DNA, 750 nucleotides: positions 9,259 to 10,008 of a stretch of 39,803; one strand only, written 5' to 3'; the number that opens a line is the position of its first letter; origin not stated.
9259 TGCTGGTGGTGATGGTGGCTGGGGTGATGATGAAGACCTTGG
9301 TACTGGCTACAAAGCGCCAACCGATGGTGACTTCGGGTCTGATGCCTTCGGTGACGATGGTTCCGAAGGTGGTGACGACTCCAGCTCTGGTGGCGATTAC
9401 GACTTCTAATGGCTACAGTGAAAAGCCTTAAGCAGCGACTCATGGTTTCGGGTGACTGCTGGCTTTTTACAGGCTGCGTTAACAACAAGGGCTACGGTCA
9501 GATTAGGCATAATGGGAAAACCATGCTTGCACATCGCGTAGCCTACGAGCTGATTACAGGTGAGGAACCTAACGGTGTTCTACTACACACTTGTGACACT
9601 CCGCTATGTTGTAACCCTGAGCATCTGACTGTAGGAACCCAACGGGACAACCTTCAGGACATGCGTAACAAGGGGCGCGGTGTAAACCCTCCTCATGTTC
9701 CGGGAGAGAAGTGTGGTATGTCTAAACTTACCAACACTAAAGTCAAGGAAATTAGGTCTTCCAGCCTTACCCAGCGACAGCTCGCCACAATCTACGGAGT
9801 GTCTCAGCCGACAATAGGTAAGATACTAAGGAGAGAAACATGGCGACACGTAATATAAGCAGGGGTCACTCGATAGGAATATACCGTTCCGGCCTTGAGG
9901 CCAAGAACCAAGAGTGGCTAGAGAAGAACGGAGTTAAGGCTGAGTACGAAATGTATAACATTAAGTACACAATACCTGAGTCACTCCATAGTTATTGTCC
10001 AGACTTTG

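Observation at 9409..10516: HNH endonuclease overlapping gene 3, with possible shared atypical composition over 9409-10516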

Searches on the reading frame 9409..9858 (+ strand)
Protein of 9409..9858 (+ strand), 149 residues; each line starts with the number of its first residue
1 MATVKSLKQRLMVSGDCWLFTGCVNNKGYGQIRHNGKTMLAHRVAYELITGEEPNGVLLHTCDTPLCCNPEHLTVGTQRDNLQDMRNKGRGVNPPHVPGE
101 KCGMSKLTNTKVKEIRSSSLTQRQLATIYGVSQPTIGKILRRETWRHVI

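Call 4: search_protein_families(library=pfam, proteins=[window:9409-9858:+], max_evalue=0.01)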
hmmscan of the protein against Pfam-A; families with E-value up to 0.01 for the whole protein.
window:9409-9858:+ (149 aa): 5 families
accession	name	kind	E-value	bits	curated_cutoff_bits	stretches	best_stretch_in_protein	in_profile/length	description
PF13392.12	HNH_3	-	3.6e-10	39.7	24.8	1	40-82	2-45/46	HNH endonuclease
PF05551.17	zf-His_Me_endon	-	0.00048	20.8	27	1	47-81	56-90/131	Zinc-binding loop region of homing endonuclease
PF05225.22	HTH_psq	-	0.00058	20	20.4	1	113-143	10-40/45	helix-turn-helix, Psq domain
PF01381.28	HTH_3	-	0.0015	19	23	1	119-143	9-33/55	Helix-turn-helix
PF13744.12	HTH_37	-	0.0065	16.7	27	0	112-142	24-54/80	Helix-turn-helix domain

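Call 17: search_dna_similar(query=window:9409-9855:+, collection=phages, mode=protein, max_rows=60, rows=spread)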
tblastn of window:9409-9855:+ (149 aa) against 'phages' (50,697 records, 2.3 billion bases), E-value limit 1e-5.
Records with a match: 1694; places in all: 2176; records where one place covers at least 80% of the query: 981.
Best place of each record, by identity: >=99% 1; 90-95% 2; <60% 1691.
By first word of the organism name: Klebsiella 343; Mycobacterium 238; Escherichia 219; Gordonia 107; Acinetobacter 80; Salmonella 73; Yersinia 72; Streptomyces 70; Pseudomonas 59; Bacillus 42; and 70 more.
By host as written in the record: - 221; Klebsiella pneumoniae 193; Mycobacterium smegmatis mc2 155 173; Gordonia terrae 3612 81; Escherichia coli 55; Yersinia pestis 38; Acinetobacter baumannii 36; Mycobacterium smegmatis mc#155 29; and 372 more.
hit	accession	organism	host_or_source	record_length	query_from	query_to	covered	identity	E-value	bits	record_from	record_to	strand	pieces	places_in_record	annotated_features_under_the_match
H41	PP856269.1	Escherichia phage UFJF_EcSW4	Escherichia coli ATCC 11775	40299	1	149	100%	99.3%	8e-97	310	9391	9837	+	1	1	putative HNH endonuclease | endonuclease | ssDNA-binding protein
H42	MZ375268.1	Escherichia phage T7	-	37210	6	148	96%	47.2%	5e-30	119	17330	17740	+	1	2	hypothetical protein | tail assembly protein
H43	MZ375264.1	Escherichia phage T7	-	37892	6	148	96%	47.2%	5e-30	119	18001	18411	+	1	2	hypothetical protein | tail assembly protein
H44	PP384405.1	Escherichia phage T7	Escherichia coli rfaC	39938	6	148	96%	47.2%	5e-30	119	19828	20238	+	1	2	7.7: HNH endonuclease | 7.3: host range protein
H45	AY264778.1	Escherichia phage T7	-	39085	6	148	96%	45.8%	3e-28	114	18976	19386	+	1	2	gene 7.7 | gene 7.3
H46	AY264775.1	Escherichia phage T7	-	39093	6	148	96%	43.8%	1e-25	106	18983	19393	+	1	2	gene 7.7 | gene 7.3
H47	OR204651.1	Escherichia phage pO103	Escherichia coli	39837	15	143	87%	46.5%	1e-26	109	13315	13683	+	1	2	hypothetical protein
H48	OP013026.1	Klebsiella phage NK20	Klebsiella pneumoniae kp20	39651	1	145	97%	40.4%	1e-21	95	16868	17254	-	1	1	HNH endonuclease motif protein | transglycosylase-SLT domain-containing protein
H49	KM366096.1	Salmonella phage BP12A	Salmonella enterica Hadar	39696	5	145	95%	40.6%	1e-21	95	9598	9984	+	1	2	HNH endonuclease | endonuclease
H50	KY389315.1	Klebsiella phage K5-2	Klebsiella pneumoniae subsp. ozaenae K5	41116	1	146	98%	38.8%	4e-23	99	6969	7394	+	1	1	hypothetical protein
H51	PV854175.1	Klebsiella phage RCIP0174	Klebsiella pneumoniae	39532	12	145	90%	41.8%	6e-20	90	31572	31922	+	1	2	hypothetical protein | membrane-bound lytic murein transglycosylase F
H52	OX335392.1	Klebsiella phage cp13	Sewage and Seine river water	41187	17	147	88%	42.4%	7e-28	112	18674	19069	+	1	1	record has no annotation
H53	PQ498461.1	Stenotrophomonas phage SBP3.1phi2.1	Stenotrophomonas maltophilia B28B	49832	17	148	89%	41.4%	4e-25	105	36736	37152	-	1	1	hypothetical protein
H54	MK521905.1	Klebsiella phage vB_KpnP_FZ12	Klebsiella pneumoniae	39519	1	146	98%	37.4%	2e-22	98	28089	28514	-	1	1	deoxynucleoside-5 | DNA ligase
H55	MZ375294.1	Escherichia phage T7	-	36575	5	139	91%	40.1%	4e-20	91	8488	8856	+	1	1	endonuclease I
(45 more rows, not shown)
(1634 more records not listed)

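Call 21: get_annotated_region(hit=H55, flank=1500)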
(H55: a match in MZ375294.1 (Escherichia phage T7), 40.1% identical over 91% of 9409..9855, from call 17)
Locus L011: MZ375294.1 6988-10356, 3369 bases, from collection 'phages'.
description: Mutant Escherichia phage T7 clone T7_300L.2, complete genome.
organism: Escherichia phage T7 (NCBI taxid 10760)
taxonomy: Viruses; Duplodnaviria; Heunggongvirae; Uroviricota; Caudoviricetes; Autographiviridae; Studiervirinae; Teseptimavirus; Teseptimavirus T7
host: -; source: -; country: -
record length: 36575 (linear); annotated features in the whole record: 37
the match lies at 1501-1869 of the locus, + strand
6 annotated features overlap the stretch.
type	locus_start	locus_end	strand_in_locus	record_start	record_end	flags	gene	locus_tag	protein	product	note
CDS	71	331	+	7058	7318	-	-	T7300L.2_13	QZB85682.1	hypothetical protein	-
CDS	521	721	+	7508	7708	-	-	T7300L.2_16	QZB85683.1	inhibitor of host bacterial RNA polymerase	-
CDS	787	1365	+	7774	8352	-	-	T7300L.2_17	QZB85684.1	single-stranded DNA-binding protein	-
CDS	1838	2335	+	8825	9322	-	-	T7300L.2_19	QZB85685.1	endonuclease I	-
CDS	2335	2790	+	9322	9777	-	-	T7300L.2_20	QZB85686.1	lysozyme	-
CDS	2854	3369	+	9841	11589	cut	-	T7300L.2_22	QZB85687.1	DNA primase/helicase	-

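Call 24: find_related_loci(query=window:9409-9855:+, collection=viral_contigs, flank=3000)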
Query window:9409-9855:+ (149 aa) in viral_contigs; peptide patterns used: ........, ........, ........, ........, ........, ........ (x = any residue, [..] = any of these).
39 stretches matched a pattern; 36 encode a relative of the query (tblastn E <= 1e-3); 36 distinct loci.
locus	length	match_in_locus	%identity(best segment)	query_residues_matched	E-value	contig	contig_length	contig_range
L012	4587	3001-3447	94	1-149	1e-95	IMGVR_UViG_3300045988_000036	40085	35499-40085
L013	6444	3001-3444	95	1-148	2e-95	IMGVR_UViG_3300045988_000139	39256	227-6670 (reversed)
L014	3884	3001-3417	48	6-147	1e-33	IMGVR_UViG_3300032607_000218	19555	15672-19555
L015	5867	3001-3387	42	17-147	1e-32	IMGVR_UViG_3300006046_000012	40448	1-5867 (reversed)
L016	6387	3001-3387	45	16-142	1e-31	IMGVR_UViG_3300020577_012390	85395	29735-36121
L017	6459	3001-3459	40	3-148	5e-31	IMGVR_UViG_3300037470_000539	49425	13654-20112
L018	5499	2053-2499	40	5-148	1e-30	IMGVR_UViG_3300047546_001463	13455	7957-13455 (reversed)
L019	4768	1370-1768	44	17-145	2e-30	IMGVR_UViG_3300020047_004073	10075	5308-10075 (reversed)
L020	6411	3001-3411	41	4-141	3e-29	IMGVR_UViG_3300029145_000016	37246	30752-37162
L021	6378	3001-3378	44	17-139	3e-28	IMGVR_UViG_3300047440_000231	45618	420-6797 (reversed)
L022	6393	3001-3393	40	14-149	7e-28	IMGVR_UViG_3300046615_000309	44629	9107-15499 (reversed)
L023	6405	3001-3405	40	14-148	3e-26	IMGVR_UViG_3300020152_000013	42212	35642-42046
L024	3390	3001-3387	43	16-139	6e-26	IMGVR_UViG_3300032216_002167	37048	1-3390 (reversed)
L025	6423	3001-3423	37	4-143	6e-26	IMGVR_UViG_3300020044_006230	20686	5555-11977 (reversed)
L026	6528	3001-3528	33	17-148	1e-25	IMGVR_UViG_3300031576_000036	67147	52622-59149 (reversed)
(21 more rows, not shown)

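Call 25: search_solved_structures(query=window:9409-9855:+, max_evalue=1, show_alignments=2)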
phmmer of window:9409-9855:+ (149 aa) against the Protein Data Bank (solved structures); distinct sequences matched with E-value up to 1: 3.
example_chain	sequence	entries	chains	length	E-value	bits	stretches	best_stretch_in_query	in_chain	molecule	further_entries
6hiv_CR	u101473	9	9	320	0.49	13.4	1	68-137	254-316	bS18m | uS18m | Mitochondrial ribosomal protein S18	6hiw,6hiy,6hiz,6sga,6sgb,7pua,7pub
8tac_A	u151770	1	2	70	0.68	13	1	100-139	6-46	DBP48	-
2a6c_A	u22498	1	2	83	0.74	12.8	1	110-142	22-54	Helix-turn-helix motif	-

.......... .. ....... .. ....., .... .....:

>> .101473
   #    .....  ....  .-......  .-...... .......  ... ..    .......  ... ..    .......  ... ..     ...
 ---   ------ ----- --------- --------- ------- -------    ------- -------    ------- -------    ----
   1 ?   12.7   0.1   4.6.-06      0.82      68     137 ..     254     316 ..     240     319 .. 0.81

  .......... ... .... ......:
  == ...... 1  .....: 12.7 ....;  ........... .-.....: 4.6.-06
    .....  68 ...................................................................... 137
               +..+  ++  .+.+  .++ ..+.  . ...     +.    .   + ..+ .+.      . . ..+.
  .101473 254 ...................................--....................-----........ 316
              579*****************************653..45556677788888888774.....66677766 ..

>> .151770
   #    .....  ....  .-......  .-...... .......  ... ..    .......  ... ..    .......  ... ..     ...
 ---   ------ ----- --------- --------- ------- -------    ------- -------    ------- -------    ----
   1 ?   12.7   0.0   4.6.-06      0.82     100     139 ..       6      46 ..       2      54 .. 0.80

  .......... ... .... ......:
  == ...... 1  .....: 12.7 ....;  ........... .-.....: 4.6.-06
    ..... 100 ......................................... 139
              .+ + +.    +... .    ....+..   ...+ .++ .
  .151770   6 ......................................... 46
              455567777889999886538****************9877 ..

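Call 40: find_homologous_proteins(query=window:9409-9855:+, max_evalue=1e-10)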
Query window:9409-9855:+ (149 aa): 95 proteins with E <= 1e-10 among 112 candidates.
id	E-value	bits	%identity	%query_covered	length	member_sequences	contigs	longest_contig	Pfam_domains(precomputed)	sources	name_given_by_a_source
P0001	3.9e-98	343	100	100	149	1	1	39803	PF13392.13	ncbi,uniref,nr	ncbi:HNH homing endonuclease [Escherichia phage HC13]|uniref:HNH homing endonuclease n=1 Tax=Escheri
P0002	2.0e-94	331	95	100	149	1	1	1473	PF13392.13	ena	-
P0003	2.2e-93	328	94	100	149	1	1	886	PF13392.13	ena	-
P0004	5.2e-93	327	95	99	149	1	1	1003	PF13392.13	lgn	-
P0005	9.3e-93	326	94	100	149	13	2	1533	PF13392.13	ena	-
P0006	1.1e-92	326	94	100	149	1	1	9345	PF13392.13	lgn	-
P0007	1.3e-92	325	95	99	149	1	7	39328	PF13392.13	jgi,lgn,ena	jgi:hypothetical protein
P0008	1.6e-92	325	94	100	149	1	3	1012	PF13392.13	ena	-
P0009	2.0e-92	325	94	100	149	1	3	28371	PF13392.13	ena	-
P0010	3.8e-92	324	93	100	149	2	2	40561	PF13392.13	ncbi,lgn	-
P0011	6.3e-91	320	93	100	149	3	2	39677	PF13392.13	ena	-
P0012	7.9e-91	320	94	99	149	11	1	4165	PF13392.13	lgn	-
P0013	5.8e-90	317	93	100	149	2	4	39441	PF13392.13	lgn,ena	-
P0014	1.1e-87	309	96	93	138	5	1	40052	PF13392.13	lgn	-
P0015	3.5e-78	279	80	99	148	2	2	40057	PF13392.13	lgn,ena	-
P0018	3.7e-51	191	61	94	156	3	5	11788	PF13392.13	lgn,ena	-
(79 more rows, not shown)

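Call 52: predict_structure(alignment_id=A3)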
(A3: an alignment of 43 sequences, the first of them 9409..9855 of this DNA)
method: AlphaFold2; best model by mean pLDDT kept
length: 149 residues; sequences in the alignment: 43
mean_pLDDT: 89.3   pTM: 0.62
mean pLDDT of the five models: 89.3, 89.2, 89.1, 88.9, 87.2
residues with pLDDT >= 90: 108; 70-90: 28; 50-70: 12; < 50: 1
segments of 3 or more residues with pLDDT < 50: none
pLDDT, mean of each block of 10 residues (from residue 1): 92 96 94 95 96 93 94 94 81 58 78 95 96 93 84
secondary structure, 60 per line:
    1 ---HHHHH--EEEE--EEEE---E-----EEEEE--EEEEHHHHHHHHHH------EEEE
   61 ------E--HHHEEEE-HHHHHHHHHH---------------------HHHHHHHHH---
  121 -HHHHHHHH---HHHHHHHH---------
elements in order: H4-8 E11-14 E17-20 E30-34 E37-40 H41-50 E57-60 E73-76 H78-87 H109-117 H122-129 H133-140

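Call 54: find_encoding_contigs(protein=P0015, flank=2000, max_places=3)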
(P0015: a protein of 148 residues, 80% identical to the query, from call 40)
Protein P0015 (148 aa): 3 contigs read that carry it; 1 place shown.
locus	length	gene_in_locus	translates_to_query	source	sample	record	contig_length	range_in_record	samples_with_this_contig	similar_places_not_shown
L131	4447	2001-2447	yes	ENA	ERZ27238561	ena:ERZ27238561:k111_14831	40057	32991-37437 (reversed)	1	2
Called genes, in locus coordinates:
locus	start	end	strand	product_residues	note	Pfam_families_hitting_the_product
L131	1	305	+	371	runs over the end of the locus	PF01068:DNA_ligase_A_M, PF17879:DNA_ligase_C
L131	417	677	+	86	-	-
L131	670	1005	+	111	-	PF11753:DUF3310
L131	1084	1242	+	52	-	PF16857:RNA_pol_inhib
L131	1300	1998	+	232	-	PF21265:SBB_T7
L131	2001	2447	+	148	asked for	PF13392:HNH_3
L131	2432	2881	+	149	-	PF05367:Phage_endo_I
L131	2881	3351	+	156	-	-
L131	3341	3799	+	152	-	PF01510:Amidase_2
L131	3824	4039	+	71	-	-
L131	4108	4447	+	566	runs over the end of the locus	PF21268:Helic-prim_T7_N, PF01751:Toprim (weak), PF13155:Toprim_2, PF13481:AAA_25, PF03796:DnaB_C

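Call 55: find_encoding_contigs(protein=P0013, flank=2000, max_places=4)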
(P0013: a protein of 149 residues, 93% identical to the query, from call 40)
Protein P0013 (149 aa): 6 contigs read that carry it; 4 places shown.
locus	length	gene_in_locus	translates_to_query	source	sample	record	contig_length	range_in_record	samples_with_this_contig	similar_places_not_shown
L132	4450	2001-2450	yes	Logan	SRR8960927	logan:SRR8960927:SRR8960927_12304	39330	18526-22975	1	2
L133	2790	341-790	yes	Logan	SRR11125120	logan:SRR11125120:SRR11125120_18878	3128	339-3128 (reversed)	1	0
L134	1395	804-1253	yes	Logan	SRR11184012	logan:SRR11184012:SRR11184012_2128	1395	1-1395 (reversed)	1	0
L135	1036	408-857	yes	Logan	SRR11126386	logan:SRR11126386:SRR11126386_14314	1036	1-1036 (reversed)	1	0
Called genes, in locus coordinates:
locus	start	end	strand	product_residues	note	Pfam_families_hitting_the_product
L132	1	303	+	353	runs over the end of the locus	PF01068:DNA_ligase_A_M, PF17879:DNA_ligase_C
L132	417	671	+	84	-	-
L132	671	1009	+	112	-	PF11753:DUF3310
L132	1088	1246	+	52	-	PF16857:RNA_pol_inhib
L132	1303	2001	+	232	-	PF21265:SBB_T7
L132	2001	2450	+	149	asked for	PF13392:HNH_3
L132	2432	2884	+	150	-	PF05367:Phage_endo_I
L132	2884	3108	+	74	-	-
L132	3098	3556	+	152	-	PF01510:Amidase_2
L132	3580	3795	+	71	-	-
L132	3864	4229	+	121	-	PF13392:HNH_3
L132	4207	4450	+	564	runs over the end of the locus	PF21268:Helic-prim_T7_N, PF01751:Toprim (weak), PF13155:Toprim_2, PF13481:AAA_25 (weak), PF03796:DnaB_C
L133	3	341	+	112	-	?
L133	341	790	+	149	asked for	PF13392:HNH_3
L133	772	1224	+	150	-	PF05367:Phage_endo_I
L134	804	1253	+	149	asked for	PF13392:HNH_3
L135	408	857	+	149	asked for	PF13392:HNH_3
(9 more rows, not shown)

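Call 56: find_encoding_contigs(protein=P0011, flank=2000, max_places=3)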
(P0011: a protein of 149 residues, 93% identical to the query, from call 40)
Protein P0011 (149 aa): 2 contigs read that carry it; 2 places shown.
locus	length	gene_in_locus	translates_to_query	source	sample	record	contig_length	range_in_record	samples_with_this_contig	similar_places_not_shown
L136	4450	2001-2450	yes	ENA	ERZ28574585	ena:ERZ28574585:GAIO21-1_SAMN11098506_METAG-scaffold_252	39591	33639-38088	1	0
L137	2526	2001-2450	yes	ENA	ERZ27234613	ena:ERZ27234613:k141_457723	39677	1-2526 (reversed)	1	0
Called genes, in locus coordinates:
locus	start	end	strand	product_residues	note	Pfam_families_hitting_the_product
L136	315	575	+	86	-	-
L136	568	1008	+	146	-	PF11753:DUF3310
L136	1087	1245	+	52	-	PF16857:RNA_pol_inhib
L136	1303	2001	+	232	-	PF21265:SBB_T7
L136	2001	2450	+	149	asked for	PF13392:HNH_3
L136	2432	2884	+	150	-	PF05367:Phage_endo_I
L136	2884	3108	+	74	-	-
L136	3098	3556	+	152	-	PF01510:Amidase_2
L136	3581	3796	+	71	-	-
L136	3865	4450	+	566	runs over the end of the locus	PF21268:Helic-prim_T7_N, PF01751:Toprim (weak), PF13155:Toprim_2, PF13481:AAA_25, PF03796:DnaB_C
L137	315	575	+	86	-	-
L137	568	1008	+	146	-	PF11753:DUF3310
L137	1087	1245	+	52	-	PF16857:RNA_pol_inhib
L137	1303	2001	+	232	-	PF21265:SBB_T7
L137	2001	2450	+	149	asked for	PF13392:HNH_3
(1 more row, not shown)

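Call 57: find_encoding_contigs(protein=P0014, flank=2000, max_places=2)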
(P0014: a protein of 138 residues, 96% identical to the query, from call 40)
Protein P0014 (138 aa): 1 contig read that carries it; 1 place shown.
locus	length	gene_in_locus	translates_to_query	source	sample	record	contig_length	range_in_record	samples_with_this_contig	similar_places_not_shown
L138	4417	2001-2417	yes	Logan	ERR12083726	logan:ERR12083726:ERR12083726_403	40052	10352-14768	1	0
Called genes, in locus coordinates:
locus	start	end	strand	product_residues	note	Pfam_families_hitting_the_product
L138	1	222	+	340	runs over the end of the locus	PF01068:DNA_ligase_A_M, PF17879:DNA_ligase_C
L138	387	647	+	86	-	-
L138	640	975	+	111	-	PF11753:DUF3310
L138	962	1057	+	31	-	PF26839:DUF8272 (weak)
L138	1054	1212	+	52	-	PF16857:RNA_pol_inhib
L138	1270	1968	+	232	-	PF21265:SBB_T7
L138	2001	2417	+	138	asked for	PF13392:HNH_3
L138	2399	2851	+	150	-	PF05367:Phage_endo_I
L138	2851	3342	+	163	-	-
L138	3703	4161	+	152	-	PF01510:Amidase_2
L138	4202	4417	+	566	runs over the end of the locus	PF21268:Helic-prim_T7_N, PF01751:Toprim (weak), PF13155:Toprim_2, PF13481:AAA_25, PF03796:DnaB_C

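Call 58: find_encoding_contigs(protein=P0007, flank=2000, max_places=4)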
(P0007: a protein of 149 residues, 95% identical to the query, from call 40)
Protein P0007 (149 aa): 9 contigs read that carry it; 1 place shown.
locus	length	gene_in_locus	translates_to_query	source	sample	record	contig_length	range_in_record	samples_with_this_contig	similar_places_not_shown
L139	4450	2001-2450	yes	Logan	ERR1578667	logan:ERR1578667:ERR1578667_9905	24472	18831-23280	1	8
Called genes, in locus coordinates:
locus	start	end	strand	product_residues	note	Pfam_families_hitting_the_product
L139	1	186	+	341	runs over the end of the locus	PF01068:DNA_ligase_A_M, PF17879:DNA_ligase_C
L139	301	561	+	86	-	-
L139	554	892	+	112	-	PF11753:DUF3310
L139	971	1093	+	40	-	-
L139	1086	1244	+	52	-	PF16857:RNA_pol_inhib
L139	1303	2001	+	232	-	PF21265:SBB_T7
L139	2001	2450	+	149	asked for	PF13392:HNH_3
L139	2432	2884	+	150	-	PF05367:Phage_endo_I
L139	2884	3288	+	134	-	-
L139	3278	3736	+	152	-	PF01510:Amidase_2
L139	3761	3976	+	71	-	-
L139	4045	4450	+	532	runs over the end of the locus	?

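Call 59: find_encoding_contigs(protein=P0018, flank=2000, max_places=3)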
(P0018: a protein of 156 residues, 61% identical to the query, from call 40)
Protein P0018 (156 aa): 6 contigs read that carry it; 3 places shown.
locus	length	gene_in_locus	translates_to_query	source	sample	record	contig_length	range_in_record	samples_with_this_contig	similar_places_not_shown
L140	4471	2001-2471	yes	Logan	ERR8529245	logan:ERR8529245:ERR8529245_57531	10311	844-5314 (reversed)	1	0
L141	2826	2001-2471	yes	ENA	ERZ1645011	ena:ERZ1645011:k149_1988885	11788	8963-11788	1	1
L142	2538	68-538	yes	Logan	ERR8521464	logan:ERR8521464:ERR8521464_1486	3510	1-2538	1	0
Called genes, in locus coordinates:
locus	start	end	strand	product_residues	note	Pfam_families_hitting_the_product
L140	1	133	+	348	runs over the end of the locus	PF01068:DNA_ligase_A_M (faint), PF17879:DNA_ligase_C (faint)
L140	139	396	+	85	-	-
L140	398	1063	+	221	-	PF21448:DNMK (weak)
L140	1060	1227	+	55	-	PF16857:RNA_pol_inhib (weak)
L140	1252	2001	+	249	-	PF21265:SBB_T7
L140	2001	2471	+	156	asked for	PF13392:HNH_3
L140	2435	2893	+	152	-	PF05367:Phage_endo_I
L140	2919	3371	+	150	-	PF01510:Amidase_2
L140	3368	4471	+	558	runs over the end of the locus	PF21268:Helic-prim_T7_N, PF01751:Toprim (faint), PF13155:Toprim_2, PF13662:Toprim_4 (weak), PF03796:DnaB_C, PF06745:ATPase (weak), PF13481:AAA_25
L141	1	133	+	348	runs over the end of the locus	PF01068:DNA_ligase_A_M (faint), PF17879:DNA_ligase_C (faint)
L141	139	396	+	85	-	-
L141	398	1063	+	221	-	PF21448:DNMK (weak)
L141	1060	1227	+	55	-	PF16857:RNA_pol_inhib (weak)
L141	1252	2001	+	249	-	PF21265:SBB_T7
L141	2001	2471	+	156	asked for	PF13392:HNH_3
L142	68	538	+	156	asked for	PF13392:HNH_3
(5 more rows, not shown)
